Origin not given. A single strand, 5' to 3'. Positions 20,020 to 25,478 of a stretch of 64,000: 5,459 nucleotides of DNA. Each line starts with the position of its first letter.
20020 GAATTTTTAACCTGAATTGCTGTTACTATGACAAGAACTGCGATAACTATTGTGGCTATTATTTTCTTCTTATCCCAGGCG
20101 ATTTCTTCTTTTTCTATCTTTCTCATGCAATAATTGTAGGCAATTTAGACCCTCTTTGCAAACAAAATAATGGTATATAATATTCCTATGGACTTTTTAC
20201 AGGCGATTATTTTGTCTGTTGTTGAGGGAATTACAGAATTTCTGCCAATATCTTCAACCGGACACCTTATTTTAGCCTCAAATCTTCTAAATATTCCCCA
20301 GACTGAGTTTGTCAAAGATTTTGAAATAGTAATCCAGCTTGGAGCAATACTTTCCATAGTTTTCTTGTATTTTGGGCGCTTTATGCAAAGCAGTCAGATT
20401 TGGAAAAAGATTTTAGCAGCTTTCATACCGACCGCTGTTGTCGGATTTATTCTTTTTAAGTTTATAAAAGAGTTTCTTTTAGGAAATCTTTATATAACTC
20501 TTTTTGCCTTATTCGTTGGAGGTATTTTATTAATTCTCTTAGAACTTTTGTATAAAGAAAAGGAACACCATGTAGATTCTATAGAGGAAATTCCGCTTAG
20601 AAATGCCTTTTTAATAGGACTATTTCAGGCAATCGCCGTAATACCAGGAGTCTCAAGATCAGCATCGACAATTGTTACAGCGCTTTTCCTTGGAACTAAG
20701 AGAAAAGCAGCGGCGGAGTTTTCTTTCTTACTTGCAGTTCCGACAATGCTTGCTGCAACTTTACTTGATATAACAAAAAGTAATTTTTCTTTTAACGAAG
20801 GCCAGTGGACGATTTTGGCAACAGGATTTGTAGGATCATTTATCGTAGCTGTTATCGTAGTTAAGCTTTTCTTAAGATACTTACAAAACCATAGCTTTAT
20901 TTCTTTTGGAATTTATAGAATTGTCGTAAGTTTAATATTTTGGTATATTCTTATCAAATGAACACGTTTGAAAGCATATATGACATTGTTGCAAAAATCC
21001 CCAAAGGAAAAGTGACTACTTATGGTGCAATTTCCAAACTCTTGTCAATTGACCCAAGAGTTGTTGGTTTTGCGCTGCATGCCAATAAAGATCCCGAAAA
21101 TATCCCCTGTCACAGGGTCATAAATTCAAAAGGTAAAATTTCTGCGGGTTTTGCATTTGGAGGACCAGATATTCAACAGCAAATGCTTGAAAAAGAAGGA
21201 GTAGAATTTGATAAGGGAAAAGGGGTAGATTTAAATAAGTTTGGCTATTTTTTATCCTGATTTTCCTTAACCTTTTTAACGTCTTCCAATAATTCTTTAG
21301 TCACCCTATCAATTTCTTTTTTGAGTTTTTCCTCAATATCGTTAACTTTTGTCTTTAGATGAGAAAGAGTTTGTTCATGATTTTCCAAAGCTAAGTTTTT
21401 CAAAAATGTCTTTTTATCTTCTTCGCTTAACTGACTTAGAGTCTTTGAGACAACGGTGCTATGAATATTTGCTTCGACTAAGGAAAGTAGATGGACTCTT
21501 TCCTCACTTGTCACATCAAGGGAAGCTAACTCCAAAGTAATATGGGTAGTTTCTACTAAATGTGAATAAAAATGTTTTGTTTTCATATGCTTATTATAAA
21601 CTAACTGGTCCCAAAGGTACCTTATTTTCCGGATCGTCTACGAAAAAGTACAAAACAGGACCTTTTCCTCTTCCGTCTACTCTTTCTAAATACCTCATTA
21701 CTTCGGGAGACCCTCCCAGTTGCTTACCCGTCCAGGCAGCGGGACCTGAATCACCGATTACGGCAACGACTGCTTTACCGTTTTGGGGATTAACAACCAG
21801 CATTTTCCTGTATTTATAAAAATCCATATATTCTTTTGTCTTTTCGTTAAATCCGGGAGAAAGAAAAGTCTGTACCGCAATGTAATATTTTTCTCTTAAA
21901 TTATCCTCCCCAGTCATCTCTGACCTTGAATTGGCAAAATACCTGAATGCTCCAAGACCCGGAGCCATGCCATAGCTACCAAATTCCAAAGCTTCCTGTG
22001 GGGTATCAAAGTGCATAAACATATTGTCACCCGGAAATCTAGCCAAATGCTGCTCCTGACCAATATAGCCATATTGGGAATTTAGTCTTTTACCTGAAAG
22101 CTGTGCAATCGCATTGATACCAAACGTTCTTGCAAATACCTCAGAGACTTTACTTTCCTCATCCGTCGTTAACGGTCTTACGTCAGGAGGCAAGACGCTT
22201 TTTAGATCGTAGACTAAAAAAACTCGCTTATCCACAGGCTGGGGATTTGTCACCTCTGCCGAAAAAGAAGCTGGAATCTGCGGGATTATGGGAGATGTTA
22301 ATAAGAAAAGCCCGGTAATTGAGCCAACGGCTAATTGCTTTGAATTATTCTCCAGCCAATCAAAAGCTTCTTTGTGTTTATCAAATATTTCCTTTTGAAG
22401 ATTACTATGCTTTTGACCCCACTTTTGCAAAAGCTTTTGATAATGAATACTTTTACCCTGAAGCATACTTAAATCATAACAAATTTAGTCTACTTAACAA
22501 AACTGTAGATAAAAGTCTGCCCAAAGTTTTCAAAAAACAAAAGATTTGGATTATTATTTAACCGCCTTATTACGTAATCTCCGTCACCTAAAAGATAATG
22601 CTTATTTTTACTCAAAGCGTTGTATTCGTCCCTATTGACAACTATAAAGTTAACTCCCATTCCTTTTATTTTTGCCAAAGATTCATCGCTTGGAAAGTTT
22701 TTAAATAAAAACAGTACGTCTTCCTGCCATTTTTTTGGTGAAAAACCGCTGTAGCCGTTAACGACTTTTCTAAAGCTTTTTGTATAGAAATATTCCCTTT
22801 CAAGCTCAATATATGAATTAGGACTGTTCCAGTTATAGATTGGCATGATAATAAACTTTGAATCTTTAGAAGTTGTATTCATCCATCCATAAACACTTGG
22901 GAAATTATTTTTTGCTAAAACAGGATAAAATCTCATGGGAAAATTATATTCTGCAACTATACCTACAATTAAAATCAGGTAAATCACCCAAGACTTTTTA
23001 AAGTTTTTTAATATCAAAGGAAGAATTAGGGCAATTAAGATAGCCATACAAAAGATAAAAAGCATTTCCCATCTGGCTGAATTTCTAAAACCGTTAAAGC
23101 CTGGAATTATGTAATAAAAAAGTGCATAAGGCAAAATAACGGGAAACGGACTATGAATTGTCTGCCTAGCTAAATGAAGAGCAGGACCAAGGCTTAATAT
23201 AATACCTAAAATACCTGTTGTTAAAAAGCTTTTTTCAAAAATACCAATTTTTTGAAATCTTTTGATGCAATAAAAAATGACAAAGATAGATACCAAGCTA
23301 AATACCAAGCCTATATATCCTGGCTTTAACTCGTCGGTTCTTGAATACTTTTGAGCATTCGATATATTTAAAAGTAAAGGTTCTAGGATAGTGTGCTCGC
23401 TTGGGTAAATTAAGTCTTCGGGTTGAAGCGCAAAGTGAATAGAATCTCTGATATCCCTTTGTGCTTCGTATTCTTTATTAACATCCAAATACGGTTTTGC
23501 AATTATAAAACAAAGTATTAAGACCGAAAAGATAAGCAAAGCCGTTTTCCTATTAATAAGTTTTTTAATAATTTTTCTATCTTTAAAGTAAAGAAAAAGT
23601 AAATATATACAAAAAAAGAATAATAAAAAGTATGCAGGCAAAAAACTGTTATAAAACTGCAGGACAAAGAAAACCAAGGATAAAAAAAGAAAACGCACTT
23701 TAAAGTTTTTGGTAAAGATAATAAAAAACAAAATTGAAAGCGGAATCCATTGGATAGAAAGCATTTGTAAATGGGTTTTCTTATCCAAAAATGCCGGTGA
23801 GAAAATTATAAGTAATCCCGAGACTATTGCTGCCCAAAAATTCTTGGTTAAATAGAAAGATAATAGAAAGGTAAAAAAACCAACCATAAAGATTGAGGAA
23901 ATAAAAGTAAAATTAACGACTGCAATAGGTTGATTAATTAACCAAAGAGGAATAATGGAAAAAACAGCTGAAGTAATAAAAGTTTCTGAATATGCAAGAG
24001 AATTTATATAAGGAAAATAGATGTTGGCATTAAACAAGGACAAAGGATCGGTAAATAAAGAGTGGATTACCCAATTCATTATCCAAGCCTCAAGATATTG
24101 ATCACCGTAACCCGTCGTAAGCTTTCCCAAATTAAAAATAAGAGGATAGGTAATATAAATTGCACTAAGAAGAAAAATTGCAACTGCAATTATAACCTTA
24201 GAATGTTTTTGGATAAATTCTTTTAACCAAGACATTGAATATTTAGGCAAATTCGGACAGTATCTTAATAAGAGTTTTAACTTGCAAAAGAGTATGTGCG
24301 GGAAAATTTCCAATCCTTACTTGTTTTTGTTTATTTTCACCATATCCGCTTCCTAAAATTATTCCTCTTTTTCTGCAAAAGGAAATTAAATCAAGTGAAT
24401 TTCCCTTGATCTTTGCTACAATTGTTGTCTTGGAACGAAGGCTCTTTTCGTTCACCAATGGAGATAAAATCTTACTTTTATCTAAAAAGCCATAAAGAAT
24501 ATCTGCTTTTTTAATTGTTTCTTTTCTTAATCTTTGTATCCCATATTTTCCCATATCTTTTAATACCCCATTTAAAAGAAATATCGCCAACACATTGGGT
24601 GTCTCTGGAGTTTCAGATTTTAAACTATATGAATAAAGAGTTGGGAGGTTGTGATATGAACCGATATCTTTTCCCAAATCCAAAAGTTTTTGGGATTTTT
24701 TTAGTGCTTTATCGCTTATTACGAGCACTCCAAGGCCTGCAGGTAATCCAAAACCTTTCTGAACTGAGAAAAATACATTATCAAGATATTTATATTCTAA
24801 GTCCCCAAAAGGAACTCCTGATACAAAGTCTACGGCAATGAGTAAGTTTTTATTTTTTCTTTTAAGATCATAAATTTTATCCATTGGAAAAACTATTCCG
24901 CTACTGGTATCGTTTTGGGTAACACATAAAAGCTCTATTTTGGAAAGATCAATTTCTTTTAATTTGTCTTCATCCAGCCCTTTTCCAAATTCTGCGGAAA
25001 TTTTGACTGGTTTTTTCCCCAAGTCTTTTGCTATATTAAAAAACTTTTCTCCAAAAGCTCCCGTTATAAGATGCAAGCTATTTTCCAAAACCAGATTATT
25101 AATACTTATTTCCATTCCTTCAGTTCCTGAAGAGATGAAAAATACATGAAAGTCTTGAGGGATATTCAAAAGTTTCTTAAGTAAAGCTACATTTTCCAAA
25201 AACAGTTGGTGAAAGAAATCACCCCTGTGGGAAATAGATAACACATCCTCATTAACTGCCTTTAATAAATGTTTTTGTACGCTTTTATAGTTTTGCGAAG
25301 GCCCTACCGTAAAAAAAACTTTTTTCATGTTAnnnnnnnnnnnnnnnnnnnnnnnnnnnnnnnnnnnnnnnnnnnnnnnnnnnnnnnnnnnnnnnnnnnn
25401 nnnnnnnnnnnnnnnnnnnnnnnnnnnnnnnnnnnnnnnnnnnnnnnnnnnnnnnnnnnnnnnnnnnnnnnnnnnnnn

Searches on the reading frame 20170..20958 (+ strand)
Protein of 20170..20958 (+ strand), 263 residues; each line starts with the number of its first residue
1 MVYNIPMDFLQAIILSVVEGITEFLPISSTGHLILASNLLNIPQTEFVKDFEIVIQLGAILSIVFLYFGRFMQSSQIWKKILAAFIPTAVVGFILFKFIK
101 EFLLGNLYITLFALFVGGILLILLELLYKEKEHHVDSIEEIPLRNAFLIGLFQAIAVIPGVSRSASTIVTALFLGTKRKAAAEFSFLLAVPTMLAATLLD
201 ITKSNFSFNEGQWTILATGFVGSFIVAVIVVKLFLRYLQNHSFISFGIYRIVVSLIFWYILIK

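Call 34: search_protein_families(library=pfam, proteins=[window:20170-20958:+], max_evalue=0.00001)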
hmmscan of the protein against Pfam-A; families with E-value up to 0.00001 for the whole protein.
window:20170-20958:+ (263 aa): 1 family
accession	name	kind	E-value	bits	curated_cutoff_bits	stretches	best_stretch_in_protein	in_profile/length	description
PF02673.24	BacA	-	4.8e-74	249.7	33.4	1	12-255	1-256/257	Bacitracin resistance protein BacA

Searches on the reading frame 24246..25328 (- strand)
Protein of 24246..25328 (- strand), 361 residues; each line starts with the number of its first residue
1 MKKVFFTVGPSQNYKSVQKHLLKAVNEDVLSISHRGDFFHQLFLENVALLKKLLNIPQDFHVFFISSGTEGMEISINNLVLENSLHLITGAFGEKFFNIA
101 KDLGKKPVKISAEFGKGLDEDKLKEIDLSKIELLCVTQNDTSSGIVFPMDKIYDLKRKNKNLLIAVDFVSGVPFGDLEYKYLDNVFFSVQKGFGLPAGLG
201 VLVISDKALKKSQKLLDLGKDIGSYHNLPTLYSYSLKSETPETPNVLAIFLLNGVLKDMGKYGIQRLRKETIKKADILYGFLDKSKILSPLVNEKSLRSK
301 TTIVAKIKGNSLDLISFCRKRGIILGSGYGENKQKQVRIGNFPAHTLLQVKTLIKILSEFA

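Call 18: search_protein_families(library=ncbifam, proteins=[window:24246-25328:-], max_evalue=0.00001)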
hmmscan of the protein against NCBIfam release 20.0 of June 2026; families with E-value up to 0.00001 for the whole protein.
window:24246-25328:- (361 aa): 12 families
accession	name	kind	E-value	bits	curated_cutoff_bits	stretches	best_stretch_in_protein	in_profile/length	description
TIGR01364.1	serC_1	equivalog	9.1e-31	107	443.6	1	6-360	4-354/358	phosphoserine transaminase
NF003764.0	PRK05355.1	equivalog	9e-30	103.8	253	1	16-360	21-352/357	3-phosphoserine/phosphohydroxythreonine transaminase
TIGR01366.1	serC_3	equivalog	6.8e-26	91.3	401.65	1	6-356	7-353/361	phosphoserine transaminase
NF002841.0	PRK03080.1-2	equivalog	2.6e-19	69.4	477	1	4-311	14-317/389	phosphoserine transaminase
NF045640.1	AspGlyoxATaseBhcA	equivalog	3.7e-18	65.6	650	1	18-343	16-346/395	L-aspartate--glyoxylate aminotransferase BhcA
TIGR01365.1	serC_2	equivalog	2.7e-17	62.9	448.2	1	22-313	20-310/374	phosphoserine transaminase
NF009112.0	PRK12462.1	equivalog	4.1e-16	58.8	563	1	24-360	33-360/365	phosphoserine transaminase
NF046070.1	PyrdoxPyrvTramin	equivalog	2.9e-15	56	600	1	5-342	8-344/369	pyridoxamine--pyruvate transaminase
TIGR03301.1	PhnW-AepZ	equivalog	3.3e-13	49.7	360.8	1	32-359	22-353/355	2-aminoethylphosphonate aminotransferase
TIGR01977.1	am_tr_V_EF2568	hypoth_equivalog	5.2e-12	45.5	377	1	45-289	48-293/376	cysteine desulfurase family protein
NF010006.0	PRK13479.1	equivalog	3.7e-06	26.3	296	1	58-213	54-215/369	2-aminoethylphosphonate--pyruvate transaminase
TIGR01979.1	sufS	subfamily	8.4e-06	24.9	475.1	0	115-328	144-358/403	SufS family cysteine desulfurase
